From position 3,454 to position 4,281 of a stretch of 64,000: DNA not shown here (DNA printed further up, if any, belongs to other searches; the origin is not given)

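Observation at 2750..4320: AT-rich two-gene insertion: HKD-less PLD-like protein plus small multi-TM protein, a candidate undescribed conflict or defence module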

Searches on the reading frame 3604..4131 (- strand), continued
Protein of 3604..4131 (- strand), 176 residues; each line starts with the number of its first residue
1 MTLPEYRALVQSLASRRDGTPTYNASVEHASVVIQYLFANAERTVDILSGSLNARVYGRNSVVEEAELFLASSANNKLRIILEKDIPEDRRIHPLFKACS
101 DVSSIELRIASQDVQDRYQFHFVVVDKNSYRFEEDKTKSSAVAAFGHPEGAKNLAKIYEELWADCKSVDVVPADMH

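Call 49: search_protein_families(library=padloc, alignment_id=A4, max_evalue=0.00001)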
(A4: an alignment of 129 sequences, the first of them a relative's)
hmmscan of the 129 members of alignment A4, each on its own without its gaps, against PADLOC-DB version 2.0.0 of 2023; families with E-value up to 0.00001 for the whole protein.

A. member 1, L011:82-2169:- (696 aa): 6 families
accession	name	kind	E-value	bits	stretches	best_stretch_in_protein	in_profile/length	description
PDLC01465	PrimPol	-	1.6e-88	294.8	1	43-402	4-275/276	"CAS-I,CAS-II,CAS-III,CAS-IV,CAS-V,CAS-VI; associated"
PDLC01101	PrimPol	-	1.1e-26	91.6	1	156-324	162-334/490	adaptation polymerase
PDLC02707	PbeA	-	2.6e-09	34.2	1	475-618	253-416/672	PbeA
PDLC03659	mREase_IV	-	3.8e-07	26.4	1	490-621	240-377/945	Type IV methyl-directed restriction enzyme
PDLC03658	mREase_IV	-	3.5e-06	23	1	489-620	242-376/953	Type IV methyl-directed restriction enzyme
PDLC02704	PbeA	-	7.5e-06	22.7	0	479-618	259-421/682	PbeA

B. families by the number of members that match (of 129 scanned): 158 families (the first 25 are shown)
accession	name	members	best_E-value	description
PDLC01136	RT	2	1e-36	RT (reverse transcriptase)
PDLC03688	HEase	2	4.6e-23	homing endonuclease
PDLC02063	Cas1_IIIb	2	3e-19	-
PDLC03754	RT_UG17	2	1.1e-12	DRT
PDLC02707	PbeA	2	3.6e-12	PbeA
PDLC02704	PbeA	2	3e-11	PbeA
PDLC03756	RT_UG19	2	4.4e-11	DRT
PDLC03698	HEase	2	4.4e-10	homing endonuclease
PDLC03759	RT_UG21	2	6.1e-09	DRT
PDLC03766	Drt9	2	1e-08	DRT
PDLC03048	REase_I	1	0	Type I restriction enzyme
PDLC00633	ZorD1|ZorD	1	2.6e-123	"SWI2/SNF2 helicase, Mrr-like nuclease"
PDLC02842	DpdE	1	1.1e-115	DpdE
PDLC03963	SoFic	1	3.7e-109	-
PDLC00632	ZorD1|ZorD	1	7.1e-109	"SWI2/SNF2 helicase, Mrr-like nuclease"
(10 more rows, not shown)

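Call 50: search_protein_families(library=pfam, alignment_id=A4, max_evalue=0.00001)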
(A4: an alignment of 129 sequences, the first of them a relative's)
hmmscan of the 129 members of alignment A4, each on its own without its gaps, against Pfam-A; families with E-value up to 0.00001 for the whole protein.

A. member 1, L011:82-2169:- (696 aa): 3 families
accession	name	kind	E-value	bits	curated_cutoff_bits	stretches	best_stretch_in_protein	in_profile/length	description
PF22548.2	AEP-TOTE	-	1e-96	323.4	27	1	97-323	1-226/230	TOTE conflict system, Archaeo-Eukaryotic Primase domain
PF04851.21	ResIII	-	2.5e-20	73.5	22.5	1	475-616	4-163/164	Type III restriction enzyme, res subunit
PF00270.35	DEAD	-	2.4e-11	44.1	26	1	476-617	1-162/167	DEAD/DEAH box helicase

B. families by the number of members that match (of 129 scanned): 150 families (the first 25 are shown)
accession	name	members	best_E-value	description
PF00589.27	Phage_integrase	3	6.4e-29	Phage integrase family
PF00072.30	Response_reg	3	4.3e-25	Response regulator receiver domain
PF00884.28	Sulfatase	2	4e-51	Sulfatase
PF04851.21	ResIII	2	1.6e-41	Type III restriction enzyme, res subunit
PF00528.27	BPD_transp_1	2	3.7e-37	Binding-protein-dependent transport system inner membrane component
PF04313.20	HSDR_N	2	4e-35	Type I restriction enzyme R protein N terminus (HSDR_N)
PF02518.31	HATPase_c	2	6e-27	Histidine kinase-, DNA gyrase B-, and HSP90-like ATPase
PF00196.25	GerE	2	3e-20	Bacterial regulatory proteins, luxR family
PF00078.32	RVT_1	2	6.6e-19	Reverse transcriptase (RNA-dependent DNA polymerase)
PF00512.31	HisKA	2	5.4e-12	His Kinase A (phospho-acceptor) domain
PF16347.10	SGSH_C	2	2.1e-11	N-sulphoglucosamine sulphohydrolase, C-terminal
PF00270.35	DEAD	2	2.4e-11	DEAD/DEAH box helicase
PF02899.23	Phage_int_SAM_1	2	8.7e-09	Phage integrase, N-terminal SAM-like domain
PF01663.27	Phosphodiest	2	9.9e-09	Type I phosphodiesterase / nucleotide pyrophosphatase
PF13581.12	HATPase_c_2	2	3.3e-07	Histidine kinase-like ATPase domain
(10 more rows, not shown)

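Call 51: search_protein_families(library=pfam, proteins=[L011:2582-4321:-, L011:4698-5627:-, L011:6800-8263:-, L013:90-2645:+, L013:3073-6912:+, L025:9427-11940:+, L025:6393-7433:-, L025:13635-16517:+, L033:7232-10264:+, L036:11538-15137:+], max_evalue=0.00001)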
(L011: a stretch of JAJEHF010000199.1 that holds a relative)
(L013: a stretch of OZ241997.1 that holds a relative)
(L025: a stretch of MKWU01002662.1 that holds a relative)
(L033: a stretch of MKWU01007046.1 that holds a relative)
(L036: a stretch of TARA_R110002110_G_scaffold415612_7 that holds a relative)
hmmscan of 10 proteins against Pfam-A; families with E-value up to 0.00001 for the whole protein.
L011:2582-4321:- (580 aa): 2 families
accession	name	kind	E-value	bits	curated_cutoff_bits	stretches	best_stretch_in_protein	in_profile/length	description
PF13749.12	HATPase_c_4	-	3.6e-19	69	26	1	303-398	1-86/89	Putative ATP-dependent DNA helicase recG C-terminal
PF04326.19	SLFN_AlbA_2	-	4.5e-19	69.6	25.3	1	16-136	1-118/118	Schlafen, AlbA_2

L011:4698-5627:- (310 aa): 0 families

L011:6800-8263:- (488 aa): 1 family
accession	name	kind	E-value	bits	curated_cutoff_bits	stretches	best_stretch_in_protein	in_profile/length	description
PF07394.17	DUF1501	-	2.1e-148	495.1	27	1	65-487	1-390/390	Protein of unknown function (DUF1501)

L013:90-2645:+ (852 aa): 0 families

L013:3073-6912:+ (1280 aa): 3 families
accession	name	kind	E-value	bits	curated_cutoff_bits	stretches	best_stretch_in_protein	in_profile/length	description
PF00041.27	fn3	-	1.3e-21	77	25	2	271-372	2-78/84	Fibronectin type III domain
PF16656.11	Pur_ac_phosph_N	-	3.9e-07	31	30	1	387-480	4-89/93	Purple acid Phosphatase, N-terminal domain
PF25059.1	FN3_DSCAM-DSCAML_C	-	5.3e-07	30.3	39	0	439-477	33-71/89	DSCAM/DSCAML C-terminal Fn3-like domain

L025:9427-11940:+ (838 aa): 4 families
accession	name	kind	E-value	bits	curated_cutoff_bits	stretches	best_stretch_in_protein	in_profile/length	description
PF00122.25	E1-E2_ATPase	-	1.9e-55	187.6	28.1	1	322-504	1-180/181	E1-E2 ATPase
PF00403.32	HMA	-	7e-33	113.3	24.8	2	11-70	2-61/62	Heavy-metal-associated domain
PF00702.32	Hydrolase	-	1.6e-31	110.6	26.4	1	521-734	1-190/191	haloacid dehalogenase-like hydrolase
PF08282.18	Hydrolase_3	-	2.9e-06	27.7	20.9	1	703-760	187-248/255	haloacid dehalogenase-like hydrolase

L025:6393-7433:- (347 aa): 3 families
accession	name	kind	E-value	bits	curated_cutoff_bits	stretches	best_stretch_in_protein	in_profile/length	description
PF00793.26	DAHP_synth_1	-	6.7e-79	265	25.5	1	88-323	9-256/270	DAHP synthetase I family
PF18152.6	DAHP_snth_FXD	-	5.3e-15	55.4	27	1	1-67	1-66/67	DAHP synthase ferredoxin-like domain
PF03102.20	NeuB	-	9.2e-07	29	22.1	1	142-329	52-230/241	NeuB family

L025:13635-16517:+ (961 aa): 2 families
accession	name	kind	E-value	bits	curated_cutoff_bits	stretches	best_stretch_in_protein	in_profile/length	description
PF05193.26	Peptidase_M16_C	-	1.1e-71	240.9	23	2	271-444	3-178/181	Peptidase M16 inactive domain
PF00675.25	Peptidase_M16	-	1.8e-30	106.2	22.3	2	117-251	5-137/149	Insulinase (Peptidase family M16)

L033:7232-10264:+ (1011 aa): 6 families
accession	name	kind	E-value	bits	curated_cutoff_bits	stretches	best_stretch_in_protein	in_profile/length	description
PF12008.13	EcoR124_C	-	1.7e-69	234.8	23.1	1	720-992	1-259/260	Type I restriction and modification enzyme - subunit R C terminal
PF22679.2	T1R_D3-like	-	6.1e-59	199.4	27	1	511-696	1-158/158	Type I restriction enzyme subunit R domain 3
PF18766.7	SWI2_SNF2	-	7.8e-54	183.1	26.7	1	253-479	1-193/221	SWI2/SNF2 ATPase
PF04851.21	ResIII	-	1.6e-41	142.4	22.5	1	249-427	3-163/164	Type III restriction enzyme, res subunit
PF04313.20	HSDR_N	-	4e-35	121.9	25.1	1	7-190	4-196/198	Type I restriction enzyme R protein N terminus (HSDR_N)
PF00270.35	DEAD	-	6.4e-08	32.9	26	1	252-429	2-162/167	DEAD/DEAH box helicase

L036:11538-15137:+ (1200 aa): 5 families
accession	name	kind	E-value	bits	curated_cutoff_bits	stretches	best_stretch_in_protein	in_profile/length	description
PF12860.13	PAS_7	-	5.9e-35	120.3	27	1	678-790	2-114/115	PAS fold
PF02518.31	HATPase_c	-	7.8e-26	91.1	26.4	1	941-1049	2-109/111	Histidine kinase-, DNA gyrase B-, and HSP90-like ATPase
PF00512.31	HisKA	-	2.6e-11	43.8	26.9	1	832-896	2-66/66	His Kinase A (phospho-acceptor) domain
PF00072.30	Response_reg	-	7.4e-10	39.4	30.2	1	1075-1184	1-109/111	Response regulator receiver domain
PF13581.12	HATPase_c_2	-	8.8e-06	26.2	27.4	0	932-1025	19-110/127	Histidine kinase-like ATPase domain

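Call 52: search_protein_families(library=pfam, proteins=[L012:5686-7176:-, L012:7176-7715:-, L012:9445-10938:-, L014:7262-7975:+, L014:9463-10935:+, L016:6157-7464:-, L016:9290-10156:-, L030:2520-3062:-, L030:3074-4198:+, L037:1344-2204:+], max_evalue=0.00001)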
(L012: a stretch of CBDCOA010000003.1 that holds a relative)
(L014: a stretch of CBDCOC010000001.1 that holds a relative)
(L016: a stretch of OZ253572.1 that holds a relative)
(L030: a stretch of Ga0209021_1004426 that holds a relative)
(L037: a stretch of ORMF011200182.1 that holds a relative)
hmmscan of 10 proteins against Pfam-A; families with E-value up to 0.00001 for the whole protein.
L012:5686-7176:- (497 aa): 3 families
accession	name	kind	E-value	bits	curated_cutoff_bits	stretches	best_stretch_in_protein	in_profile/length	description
PF00884.28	Sulfatase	-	4e-51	174.6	25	1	32-372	1-300/301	Sulfatase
PF16347.10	SGSH_C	-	4.6e-10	40.3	29.3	1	321-483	1-150/154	N-sulphoglucosamine sulphohydrolase, C-terminal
PF01663.27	Phosphodiest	-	5.5e-08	33.2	23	0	285-321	188-224/342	Type I phosphodiesterase / nucleotide pyrophosphatase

L012:7176-7715:- (180 aa): 0 families

L012:9445-10938:- (498 aa): 1 family
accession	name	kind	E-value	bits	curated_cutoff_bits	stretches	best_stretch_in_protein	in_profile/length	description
PF18135.7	Type_ISP_C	-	8.3e-73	245.9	25.9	2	189-468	109-340/342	Type ISP C-terminal specificity domain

L014:7262-7975:+ (238 aa): 0 families

L014:9463-10935:+ (491 aa): 1 family
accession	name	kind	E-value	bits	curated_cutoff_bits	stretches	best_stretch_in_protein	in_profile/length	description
PF02646.22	RmuC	-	9.5e-85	284.7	26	1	177-462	3-290/291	RmuC family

L016:6157-7464:- (436 aa): 0 families

L016:9290-10156:- (289 aa): 2 families
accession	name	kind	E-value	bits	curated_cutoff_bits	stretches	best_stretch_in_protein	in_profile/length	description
PF13701.12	DDE_Tnp_1_4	-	6e-23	81.2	34.7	1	1-287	185-433/435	Transposase DDE domain group 1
PF01609.27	DDE_Tnp_1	-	4.7e-10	40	23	1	23-225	70-200/200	Transposase DDE domain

L030:2520-3062:- (181 aa): 0 families

L030:3074-4198:+ (375 aa): 0 families

L037:1344-2204:+ (287 aa): 0 families

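Call 55: find_related_loci(query=A1, collection=viral_contigs, flank=8000)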
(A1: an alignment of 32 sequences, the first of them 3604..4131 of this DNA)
Query A1 (176 aa) in viral_contigs; peptide patterns used: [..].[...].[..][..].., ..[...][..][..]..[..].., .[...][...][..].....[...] (x = any residue, [..] = any of these).
47 stretches matched a pattern, but none encodes a relative of the query by tblastn (E <= 1e-3).

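Call 60: list_cluster_members(proteins=[P0001, P0037, P0028, P0042, P0049])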
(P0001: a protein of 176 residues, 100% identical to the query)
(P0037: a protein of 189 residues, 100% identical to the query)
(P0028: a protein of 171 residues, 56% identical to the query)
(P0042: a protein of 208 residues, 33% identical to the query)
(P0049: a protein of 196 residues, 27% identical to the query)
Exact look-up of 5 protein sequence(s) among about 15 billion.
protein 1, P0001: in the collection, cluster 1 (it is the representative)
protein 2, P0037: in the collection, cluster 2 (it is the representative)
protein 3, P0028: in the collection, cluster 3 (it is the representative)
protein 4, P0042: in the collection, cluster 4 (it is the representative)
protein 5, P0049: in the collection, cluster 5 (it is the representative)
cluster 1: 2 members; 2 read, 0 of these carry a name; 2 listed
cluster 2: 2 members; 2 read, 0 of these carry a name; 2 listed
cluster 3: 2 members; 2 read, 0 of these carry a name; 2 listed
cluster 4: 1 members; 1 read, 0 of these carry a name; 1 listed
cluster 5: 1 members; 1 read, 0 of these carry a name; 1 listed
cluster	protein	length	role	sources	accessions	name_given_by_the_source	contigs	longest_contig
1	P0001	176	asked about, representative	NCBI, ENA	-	-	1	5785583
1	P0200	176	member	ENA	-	-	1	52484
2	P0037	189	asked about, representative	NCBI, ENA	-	-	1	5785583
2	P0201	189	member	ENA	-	-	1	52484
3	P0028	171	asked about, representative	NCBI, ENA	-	-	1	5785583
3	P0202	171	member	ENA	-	-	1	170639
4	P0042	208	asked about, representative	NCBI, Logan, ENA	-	-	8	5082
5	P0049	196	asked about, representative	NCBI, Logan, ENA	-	-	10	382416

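Call 62: find_encoding_contigs(protein=P0202, flank=8000, max_places=2)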
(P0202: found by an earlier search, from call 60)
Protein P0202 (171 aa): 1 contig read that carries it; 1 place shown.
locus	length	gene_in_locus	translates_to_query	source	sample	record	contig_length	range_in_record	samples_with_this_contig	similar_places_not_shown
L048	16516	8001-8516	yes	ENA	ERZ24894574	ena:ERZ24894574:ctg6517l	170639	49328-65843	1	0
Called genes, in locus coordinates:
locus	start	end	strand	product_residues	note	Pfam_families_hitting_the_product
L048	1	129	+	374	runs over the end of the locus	-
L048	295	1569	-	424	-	PF27239:FOL3_C (weak), PF02875:Mur_ligase_C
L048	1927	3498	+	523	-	PF01425:Amidase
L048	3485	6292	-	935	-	PF12228:DUF3604 (faint)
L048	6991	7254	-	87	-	PF02604:PhdYeFM_antitox (weak)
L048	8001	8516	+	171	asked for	PF25559:DUF7931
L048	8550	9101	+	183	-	-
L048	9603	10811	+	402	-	PF00675:Peptidase_M16, PF05193:Peptidase_M16_C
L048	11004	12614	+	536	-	PF01408:GFO_IDH_MocA, PF19051:GFO_IDH_MocA_C2 (faint)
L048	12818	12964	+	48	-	-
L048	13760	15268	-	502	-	PF00078:RVT_1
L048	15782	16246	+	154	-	PF13340:DUF4096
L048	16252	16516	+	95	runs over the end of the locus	PF01609:DDE_Tnp_1, PF13586:DDE_Tnp_1_2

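Call 63: find_encoding_contigs(protein=P0200, flank=10000, max_places=2)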
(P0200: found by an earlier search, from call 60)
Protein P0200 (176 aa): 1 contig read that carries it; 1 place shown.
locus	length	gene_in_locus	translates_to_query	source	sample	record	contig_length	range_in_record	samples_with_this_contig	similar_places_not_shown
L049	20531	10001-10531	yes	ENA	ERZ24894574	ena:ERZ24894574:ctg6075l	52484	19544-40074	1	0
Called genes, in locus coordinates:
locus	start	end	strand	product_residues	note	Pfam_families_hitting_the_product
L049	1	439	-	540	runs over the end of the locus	PF00884:Sulfatase, PF01663:Phosphodiest, PF16347:SGSH_C (weak)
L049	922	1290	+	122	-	-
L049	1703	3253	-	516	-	PF02142:MGS, PF01808:AICARFT_IMPCHas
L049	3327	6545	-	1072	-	PF25596:CPSase_L_D1, PF02786:CPSase_L_D2, PF02787:CPSase_L_D3, PF25596:CPSase_L_D1, PF02786:CPSase_L_D2, PF02222:ATP-grasp, PF15632:ATPgrasp_Ter, PF02142:MGS, +3 more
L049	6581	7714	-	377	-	PF00988:CPSase_sm_chain, PF07722:Peptidase_C26 (faint), PF00117:GATase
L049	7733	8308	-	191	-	PF10502:Peptidase_S26, PF00717:Peptidase_S24 (weak)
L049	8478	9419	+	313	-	PF00248:Aldo_ket_red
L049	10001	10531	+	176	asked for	PF25559:DUF7931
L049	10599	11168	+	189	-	-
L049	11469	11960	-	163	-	PF02577:BFN_dom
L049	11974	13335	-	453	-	PF00919:UPF0004, PF04055:Radical_SAM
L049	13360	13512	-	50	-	-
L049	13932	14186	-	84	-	PF01609:DDE_Tnp_1 (weak), PF13586:DDE_Tnp_1_2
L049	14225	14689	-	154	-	PF13340:DUF4096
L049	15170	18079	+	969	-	PF04851:ResIII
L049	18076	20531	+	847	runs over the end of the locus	PF01555:N6_N4_Mtase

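Call 76: fold_search(model_id=the predicted structure, library=viral)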
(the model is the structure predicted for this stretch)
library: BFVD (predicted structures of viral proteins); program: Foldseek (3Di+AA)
matches with E <= 10: 590; with E <= 0.001: 7
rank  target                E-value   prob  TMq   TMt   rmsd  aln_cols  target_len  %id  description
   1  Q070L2                5.7e-06  1.00  0.60  0.31   4.8       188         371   10  Palmitylated EEV envelope lipase [Nile crocodilepox virus (isolate Crocodylus niloticus/Zimbabwe/Ume/2001)]
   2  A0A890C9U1            6.4e-06  1.00  0.50  0.42   5.7       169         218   12  Major envelope protein (Fragment) [Orf virus]
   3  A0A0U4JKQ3            5.8e-05  1.00  0.53  0.41   5.7       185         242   13  NucT-like nuclease [Arthrobacter phage Galaxy]
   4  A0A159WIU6            7.0e-05  1.00  0.54  0.50   4.8       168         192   13  Major envelope protein (Fragment) [Orf virus]
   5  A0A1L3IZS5            8.5e-05  1.00  0.54  0.37   6.2       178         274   13  (no name in the UniProt tables at hand)
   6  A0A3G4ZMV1            2.0e-04  1.00  0.53  0.29   4.8       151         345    9  PLD phosphodiesterase domain-containing protein [Terrestrivirus sp.]
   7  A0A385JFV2            4.5e-04  1.00  0.45  0.33   5.2       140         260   13  Major envelope protein (Fragment) [Orf virus]
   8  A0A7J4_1              1.2e-03  0.99  0.45  0.09  12.8       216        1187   12  PLD phosphodiesterase domain-containing protein [Microcystis phage LMM01]
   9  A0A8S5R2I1            3.4e-03  0.99  0.45  0.40   6.3       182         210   10  Uncharacterized protein [Siphoviridae sp. ctXX925]
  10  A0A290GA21            2.7e-02  0.98  0.34  0.45   3.3        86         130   13  CPXV061 protein [Cowpox virus]
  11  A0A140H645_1          2.9e-02  0.12  0.15  0.05  13.7       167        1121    6  (no name in the UniProt tables at hand)
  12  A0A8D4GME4            8.3e-02  0.14  0.17  0.16  10.7       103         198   12  (no name in the UniProt tables at hand)
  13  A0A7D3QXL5            1.1e-01  0.12  0.21  0.17  19.7       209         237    9  VV A32-like packaging ATPase [Fadolivirus FV1/VV64]
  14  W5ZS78                1.3e-01  0.82  0.32  0.29   5.5        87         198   15  EEV envelope phospholiphase (Fragment) [Bovine papular stomatitis virus]
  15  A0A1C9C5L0            1.6e-01  0.33  0.28  0.12  10.4       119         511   16  Uncharacterized protein [Heterosigma akashiwo virus 01]
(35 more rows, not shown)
